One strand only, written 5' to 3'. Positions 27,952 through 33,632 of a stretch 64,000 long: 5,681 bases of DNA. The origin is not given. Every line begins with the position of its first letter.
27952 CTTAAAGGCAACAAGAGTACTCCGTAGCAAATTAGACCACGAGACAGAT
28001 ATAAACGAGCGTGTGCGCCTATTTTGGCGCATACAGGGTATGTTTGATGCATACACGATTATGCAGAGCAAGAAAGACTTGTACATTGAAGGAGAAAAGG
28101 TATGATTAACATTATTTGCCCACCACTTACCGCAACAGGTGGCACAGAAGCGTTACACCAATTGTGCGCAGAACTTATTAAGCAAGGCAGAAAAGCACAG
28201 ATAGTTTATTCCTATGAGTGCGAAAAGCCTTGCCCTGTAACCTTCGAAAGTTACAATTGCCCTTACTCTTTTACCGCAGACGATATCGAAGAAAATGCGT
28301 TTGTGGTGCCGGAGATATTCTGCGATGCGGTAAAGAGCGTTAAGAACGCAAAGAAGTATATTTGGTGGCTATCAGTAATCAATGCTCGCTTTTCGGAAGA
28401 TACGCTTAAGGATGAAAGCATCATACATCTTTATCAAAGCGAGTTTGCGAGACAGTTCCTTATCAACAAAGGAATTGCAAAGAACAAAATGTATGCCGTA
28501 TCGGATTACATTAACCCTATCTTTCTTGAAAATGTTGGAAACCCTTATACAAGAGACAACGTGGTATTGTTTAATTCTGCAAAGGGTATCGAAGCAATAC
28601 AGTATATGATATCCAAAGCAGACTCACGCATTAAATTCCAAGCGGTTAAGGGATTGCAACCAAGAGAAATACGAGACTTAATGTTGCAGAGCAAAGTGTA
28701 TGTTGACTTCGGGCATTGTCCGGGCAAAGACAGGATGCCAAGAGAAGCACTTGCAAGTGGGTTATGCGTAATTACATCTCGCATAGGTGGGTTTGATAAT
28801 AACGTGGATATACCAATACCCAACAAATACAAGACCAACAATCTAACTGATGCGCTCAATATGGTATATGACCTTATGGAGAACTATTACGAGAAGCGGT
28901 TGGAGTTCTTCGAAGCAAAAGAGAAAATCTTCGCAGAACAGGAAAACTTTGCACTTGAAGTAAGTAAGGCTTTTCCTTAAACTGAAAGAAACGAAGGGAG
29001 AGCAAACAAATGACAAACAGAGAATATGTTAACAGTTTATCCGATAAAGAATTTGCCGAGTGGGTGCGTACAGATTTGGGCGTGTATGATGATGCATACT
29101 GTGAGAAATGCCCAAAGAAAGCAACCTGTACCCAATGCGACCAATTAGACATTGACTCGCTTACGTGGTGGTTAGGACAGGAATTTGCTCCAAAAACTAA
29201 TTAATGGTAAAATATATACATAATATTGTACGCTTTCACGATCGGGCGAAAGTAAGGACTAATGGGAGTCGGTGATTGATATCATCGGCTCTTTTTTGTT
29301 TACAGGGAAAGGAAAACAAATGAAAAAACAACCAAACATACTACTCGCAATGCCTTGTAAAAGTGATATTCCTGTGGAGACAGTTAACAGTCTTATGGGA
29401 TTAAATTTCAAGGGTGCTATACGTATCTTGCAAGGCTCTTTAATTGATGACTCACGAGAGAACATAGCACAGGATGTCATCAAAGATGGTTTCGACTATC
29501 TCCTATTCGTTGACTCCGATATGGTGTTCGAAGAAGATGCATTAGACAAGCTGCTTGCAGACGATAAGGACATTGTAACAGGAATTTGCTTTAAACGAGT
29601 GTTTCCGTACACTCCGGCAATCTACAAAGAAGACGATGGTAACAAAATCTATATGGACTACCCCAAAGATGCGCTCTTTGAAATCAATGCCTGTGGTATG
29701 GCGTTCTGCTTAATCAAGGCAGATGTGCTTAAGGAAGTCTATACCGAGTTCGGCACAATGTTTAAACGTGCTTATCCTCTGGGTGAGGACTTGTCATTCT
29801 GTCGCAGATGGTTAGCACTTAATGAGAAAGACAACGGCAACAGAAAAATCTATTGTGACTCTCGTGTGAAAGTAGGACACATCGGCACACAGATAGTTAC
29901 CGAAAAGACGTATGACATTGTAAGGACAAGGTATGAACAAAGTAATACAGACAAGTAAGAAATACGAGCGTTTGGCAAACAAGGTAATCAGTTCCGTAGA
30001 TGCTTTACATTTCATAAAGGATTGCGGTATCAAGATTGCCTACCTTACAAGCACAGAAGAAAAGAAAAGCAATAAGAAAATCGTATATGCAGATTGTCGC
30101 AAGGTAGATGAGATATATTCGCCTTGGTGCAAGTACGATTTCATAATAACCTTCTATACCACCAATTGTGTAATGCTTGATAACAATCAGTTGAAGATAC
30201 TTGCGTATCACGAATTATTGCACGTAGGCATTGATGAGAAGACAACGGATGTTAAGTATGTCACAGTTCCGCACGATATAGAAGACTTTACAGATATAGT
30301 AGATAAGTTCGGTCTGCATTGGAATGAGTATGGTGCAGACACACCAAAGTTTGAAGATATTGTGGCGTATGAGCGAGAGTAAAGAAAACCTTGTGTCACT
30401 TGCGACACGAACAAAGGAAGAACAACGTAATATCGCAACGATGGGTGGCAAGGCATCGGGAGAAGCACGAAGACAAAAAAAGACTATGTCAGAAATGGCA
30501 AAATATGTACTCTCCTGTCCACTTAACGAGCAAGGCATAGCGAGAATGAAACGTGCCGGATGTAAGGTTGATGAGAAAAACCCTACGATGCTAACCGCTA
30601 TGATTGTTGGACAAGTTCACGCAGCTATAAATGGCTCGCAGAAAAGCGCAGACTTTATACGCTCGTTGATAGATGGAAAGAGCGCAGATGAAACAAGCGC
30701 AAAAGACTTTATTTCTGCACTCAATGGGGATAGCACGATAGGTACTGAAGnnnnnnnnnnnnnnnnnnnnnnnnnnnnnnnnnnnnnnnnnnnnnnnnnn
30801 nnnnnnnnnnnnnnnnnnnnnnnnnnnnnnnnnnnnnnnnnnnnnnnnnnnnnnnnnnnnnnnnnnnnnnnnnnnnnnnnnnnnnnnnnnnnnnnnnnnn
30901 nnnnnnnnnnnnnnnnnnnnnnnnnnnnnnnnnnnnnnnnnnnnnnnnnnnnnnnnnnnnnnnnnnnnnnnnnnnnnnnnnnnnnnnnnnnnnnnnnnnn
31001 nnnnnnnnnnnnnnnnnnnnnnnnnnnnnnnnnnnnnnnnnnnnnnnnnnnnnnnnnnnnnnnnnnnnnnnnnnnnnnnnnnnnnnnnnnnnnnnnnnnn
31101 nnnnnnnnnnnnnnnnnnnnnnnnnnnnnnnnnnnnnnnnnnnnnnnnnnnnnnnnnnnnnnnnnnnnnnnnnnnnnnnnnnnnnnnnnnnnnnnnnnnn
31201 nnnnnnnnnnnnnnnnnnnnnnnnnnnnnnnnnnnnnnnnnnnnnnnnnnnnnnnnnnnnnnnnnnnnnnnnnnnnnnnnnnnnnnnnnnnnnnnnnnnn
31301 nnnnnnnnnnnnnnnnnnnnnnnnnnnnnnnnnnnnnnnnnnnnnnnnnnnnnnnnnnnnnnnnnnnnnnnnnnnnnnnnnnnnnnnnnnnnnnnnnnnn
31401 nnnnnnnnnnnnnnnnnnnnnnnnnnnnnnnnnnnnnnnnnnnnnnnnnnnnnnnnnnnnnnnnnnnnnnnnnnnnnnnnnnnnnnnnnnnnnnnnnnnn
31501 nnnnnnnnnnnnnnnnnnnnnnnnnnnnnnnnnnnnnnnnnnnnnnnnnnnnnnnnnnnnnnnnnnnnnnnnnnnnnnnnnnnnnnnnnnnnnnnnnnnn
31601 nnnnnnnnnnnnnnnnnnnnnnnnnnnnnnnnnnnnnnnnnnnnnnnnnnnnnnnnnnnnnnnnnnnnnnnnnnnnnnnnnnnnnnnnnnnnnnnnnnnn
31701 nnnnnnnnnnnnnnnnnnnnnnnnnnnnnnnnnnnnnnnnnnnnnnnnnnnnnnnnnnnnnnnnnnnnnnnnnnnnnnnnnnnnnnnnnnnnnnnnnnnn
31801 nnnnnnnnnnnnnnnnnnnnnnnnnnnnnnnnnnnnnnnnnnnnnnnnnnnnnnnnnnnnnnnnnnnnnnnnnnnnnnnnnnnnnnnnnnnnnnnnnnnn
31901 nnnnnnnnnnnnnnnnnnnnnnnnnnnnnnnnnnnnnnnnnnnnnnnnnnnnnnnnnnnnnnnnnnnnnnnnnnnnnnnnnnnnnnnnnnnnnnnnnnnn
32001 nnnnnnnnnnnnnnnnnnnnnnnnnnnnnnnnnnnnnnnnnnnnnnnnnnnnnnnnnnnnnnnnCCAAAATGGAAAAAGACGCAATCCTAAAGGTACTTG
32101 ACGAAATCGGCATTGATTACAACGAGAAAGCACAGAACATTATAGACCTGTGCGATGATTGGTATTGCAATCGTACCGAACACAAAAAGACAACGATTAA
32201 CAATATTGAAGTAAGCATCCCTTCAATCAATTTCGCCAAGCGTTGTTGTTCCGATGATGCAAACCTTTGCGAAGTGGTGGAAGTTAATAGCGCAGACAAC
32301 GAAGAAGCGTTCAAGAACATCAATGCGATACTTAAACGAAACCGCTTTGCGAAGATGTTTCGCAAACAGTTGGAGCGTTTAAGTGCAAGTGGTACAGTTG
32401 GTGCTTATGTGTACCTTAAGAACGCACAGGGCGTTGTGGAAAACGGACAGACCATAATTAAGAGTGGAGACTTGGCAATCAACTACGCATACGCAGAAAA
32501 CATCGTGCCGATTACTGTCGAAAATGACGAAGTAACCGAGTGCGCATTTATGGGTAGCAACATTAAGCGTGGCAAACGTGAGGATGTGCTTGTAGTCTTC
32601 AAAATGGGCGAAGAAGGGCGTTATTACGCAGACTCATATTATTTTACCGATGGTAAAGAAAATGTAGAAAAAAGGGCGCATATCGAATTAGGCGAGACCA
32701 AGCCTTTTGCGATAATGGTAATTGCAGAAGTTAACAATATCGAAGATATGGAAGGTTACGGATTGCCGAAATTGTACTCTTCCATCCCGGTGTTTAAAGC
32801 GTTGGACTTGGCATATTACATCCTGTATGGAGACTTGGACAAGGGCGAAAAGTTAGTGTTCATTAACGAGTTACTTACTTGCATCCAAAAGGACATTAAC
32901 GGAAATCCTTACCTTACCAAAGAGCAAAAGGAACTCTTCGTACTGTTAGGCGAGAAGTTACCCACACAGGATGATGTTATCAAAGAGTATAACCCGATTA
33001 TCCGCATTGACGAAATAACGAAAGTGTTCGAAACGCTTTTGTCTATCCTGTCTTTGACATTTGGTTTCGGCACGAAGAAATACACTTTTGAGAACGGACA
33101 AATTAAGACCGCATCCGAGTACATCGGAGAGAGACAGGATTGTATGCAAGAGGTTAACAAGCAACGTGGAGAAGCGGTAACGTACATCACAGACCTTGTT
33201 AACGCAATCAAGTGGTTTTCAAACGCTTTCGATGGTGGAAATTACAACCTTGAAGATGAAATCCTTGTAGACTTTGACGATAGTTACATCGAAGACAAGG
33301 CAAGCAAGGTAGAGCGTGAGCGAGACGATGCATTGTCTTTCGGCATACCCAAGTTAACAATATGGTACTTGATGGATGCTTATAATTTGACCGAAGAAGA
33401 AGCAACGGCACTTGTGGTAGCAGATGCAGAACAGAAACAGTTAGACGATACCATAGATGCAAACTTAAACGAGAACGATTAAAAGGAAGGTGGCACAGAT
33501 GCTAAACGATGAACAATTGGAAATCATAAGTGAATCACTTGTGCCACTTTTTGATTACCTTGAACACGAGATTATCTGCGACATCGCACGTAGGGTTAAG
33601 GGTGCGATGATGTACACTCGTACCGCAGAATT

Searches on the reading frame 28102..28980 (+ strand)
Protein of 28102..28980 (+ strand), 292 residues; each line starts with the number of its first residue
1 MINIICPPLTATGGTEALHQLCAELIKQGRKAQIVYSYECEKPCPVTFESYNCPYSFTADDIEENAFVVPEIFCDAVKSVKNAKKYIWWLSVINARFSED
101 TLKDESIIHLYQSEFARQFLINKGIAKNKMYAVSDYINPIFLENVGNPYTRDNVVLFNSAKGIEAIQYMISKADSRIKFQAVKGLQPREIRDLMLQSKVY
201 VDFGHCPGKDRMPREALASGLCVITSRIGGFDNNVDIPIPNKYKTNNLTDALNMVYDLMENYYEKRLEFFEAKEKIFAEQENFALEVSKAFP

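Call 5: search_protein_families(library=pfam, max_evalue=1, proteins=[window:28102-28980:+])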
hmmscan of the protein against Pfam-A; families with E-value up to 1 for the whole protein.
window:28102-28980:+ (292 aa): 0 families

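Call 7: search_protein_families(library=phrogs, max_evalue=0.01, proteins=[window:28102-28980:+])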
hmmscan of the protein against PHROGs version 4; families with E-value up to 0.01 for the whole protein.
window:28102-28980:+ (292 aa): 1 family
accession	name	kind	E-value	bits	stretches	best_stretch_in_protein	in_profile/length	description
phrog_12507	-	other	0.0054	17.7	1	120-191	53-124/260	transglycosylase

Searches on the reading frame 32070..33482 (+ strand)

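Call 26: search_protein_families(library=pfam, max_evalue=0.001, proteins=[window:32070-33482:+])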
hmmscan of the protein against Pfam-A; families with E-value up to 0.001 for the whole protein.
window:32070-33482:+ (470 aa): 1 family
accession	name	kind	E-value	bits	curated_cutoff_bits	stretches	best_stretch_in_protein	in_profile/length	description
PF05133.19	SPP1_portal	-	5.6e-05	22.7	25.5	1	70-415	64-375/416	Phage portal protein, SPP1 Gp6-like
